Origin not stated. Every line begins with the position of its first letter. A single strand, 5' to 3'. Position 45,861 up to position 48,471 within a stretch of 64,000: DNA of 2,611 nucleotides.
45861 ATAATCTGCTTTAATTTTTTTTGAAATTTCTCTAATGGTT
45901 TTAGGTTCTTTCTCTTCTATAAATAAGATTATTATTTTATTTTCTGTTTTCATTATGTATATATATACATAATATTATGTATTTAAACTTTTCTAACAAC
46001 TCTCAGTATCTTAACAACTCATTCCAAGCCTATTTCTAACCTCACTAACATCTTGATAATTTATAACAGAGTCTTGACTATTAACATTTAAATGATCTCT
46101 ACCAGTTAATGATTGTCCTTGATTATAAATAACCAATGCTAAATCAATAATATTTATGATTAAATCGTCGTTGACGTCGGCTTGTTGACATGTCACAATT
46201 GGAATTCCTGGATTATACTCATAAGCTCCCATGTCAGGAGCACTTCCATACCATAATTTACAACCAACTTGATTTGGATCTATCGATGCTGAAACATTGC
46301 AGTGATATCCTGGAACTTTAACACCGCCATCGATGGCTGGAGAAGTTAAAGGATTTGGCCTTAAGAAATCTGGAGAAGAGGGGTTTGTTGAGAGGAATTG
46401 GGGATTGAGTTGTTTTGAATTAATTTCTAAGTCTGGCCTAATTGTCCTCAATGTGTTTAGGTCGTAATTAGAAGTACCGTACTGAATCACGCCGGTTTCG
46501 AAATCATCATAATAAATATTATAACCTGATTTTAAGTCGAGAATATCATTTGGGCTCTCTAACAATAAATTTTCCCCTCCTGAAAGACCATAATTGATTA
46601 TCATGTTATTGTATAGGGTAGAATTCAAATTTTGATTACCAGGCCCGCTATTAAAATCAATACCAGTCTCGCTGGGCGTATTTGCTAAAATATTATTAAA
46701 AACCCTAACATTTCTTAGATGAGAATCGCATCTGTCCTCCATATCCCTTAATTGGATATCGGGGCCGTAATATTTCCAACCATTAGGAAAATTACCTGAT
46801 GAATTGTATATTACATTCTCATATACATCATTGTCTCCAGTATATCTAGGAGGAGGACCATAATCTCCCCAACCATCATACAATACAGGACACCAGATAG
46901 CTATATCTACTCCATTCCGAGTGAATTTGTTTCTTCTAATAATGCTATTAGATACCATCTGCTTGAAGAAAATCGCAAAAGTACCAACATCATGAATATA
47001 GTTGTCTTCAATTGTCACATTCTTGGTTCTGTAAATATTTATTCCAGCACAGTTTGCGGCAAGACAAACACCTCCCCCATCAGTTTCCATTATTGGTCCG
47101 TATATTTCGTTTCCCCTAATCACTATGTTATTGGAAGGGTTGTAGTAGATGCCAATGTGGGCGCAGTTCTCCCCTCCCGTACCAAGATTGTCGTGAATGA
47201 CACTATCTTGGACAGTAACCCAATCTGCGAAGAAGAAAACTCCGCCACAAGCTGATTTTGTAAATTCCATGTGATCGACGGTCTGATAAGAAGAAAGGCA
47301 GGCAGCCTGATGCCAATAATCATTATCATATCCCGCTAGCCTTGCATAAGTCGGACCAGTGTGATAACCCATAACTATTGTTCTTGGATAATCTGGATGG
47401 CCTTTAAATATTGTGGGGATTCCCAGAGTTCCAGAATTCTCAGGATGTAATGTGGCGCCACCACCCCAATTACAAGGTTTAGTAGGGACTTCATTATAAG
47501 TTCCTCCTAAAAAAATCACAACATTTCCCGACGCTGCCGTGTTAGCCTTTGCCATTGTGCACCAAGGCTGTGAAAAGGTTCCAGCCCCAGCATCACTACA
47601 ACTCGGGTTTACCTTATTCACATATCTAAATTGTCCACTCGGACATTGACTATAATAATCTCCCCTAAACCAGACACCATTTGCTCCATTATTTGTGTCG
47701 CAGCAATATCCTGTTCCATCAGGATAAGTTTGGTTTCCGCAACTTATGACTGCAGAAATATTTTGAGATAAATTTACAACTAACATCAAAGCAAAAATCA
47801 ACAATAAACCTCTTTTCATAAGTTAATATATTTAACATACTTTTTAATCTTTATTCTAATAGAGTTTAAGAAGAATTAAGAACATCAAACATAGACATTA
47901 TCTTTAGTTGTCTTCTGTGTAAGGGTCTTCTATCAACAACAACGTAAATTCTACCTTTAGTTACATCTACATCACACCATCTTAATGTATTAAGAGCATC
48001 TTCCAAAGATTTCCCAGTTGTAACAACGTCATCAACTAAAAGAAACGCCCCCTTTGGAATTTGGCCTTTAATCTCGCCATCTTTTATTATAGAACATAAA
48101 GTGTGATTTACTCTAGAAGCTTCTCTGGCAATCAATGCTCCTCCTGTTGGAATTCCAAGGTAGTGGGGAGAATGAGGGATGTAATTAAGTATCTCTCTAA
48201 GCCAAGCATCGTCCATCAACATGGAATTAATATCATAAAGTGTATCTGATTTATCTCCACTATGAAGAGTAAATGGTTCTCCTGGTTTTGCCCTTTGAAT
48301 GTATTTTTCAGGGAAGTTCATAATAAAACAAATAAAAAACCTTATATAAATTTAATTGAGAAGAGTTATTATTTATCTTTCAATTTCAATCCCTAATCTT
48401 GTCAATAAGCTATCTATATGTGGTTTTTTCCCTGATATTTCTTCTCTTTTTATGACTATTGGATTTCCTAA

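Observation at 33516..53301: Cellulosome-like cohesin-dockerin surface assembly in a putative small archaeon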

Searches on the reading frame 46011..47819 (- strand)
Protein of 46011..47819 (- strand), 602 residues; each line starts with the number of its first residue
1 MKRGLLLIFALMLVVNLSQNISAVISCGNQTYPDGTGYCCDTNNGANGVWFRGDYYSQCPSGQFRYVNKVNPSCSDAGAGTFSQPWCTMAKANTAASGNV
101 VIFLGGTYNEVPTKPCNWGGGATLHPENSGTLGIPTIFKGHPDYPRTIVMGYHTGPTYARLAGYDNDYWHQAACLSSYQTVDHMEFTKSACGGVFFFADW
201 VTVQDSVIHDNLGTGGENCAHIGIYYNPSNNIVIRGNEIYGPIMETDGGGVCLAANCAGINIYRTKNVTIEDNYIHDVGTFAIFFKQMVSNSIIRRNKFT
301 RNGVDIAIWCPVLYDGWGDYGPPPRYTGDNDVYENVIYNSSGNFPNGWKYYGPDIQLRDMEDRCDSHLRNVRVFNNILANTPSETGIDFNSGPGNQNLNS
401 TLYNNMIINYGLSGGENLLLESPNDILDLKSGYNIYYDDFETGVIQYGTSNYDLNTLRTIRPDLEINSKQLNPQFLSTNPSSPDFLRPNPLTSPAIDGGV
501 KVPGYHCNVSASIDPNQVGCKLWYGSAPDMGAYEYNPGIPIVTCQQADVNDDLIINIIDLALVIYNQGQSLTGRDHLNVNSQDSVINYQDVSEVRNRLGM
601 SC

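Call 4: search_protein_families(library=pfam, proteins=[window:46011-47819:-], max_evalue=0.1)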
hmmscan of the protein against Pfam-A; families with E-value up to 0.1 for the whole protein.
window:46011-47819:- (602 aa): 1 family
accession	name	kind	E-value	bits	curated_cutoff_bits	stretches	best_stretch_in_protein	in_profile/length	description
PF13229.12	Beta_helix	-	4.4e-07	30.1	25.9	2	199-406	8-138/158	Right handed beta helix region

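Call 49: search_protein_families(library=ncbifam, proteins=[window:46011-47819:-], max_evalue=0.01)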
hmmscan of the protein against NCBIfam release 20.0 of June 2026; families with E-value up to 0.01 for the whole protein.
window:46011-47819:- (602 aa): 3 families
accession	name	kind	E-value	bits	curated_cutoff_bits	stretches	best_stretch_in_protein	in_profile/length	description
TIGR04247.1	NosD_copper_fam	subfamily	8.6e-09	34.4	300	1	176-307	179-290/377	nitrous oxide reductase family maturation protein NosD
NF047854.1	LIC10774_subfam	equivalog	0.002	17.1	380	0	65-110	61-105/358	LIC10774/LIC10365 family surface protein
NF041518.1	choice_anch_Q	domain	0.0022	18.2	25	1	492-536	22-58/58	choice-of-anchor Q domain-containing protein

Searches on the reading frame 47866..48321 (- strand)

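Call 48: search_protein_families(library=pfam, proteins=[window:47866-48321:-], max_evalue=0.01)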
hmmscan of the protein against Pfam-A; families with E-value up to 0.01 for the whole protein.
window:47866-48321:- (151 aa): 3 families
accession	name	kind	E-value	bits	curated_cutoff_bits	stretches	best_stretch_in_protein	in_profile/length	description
PF00156.33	Pribosyltran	-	1.3e-05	25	26.3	1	92-132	89-127/158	Phosphoribosyl transferase domain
PF16670.11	PI-PLC-C1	-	0.00043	19.9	29.9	1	81-136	165-220/329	Phosphoinositide phospholipase C, Ca2+-dependent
PF14681.12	UPRTase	-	0.0085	16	27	0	84-123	114-153/206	Uracil phosphoribosyltransferase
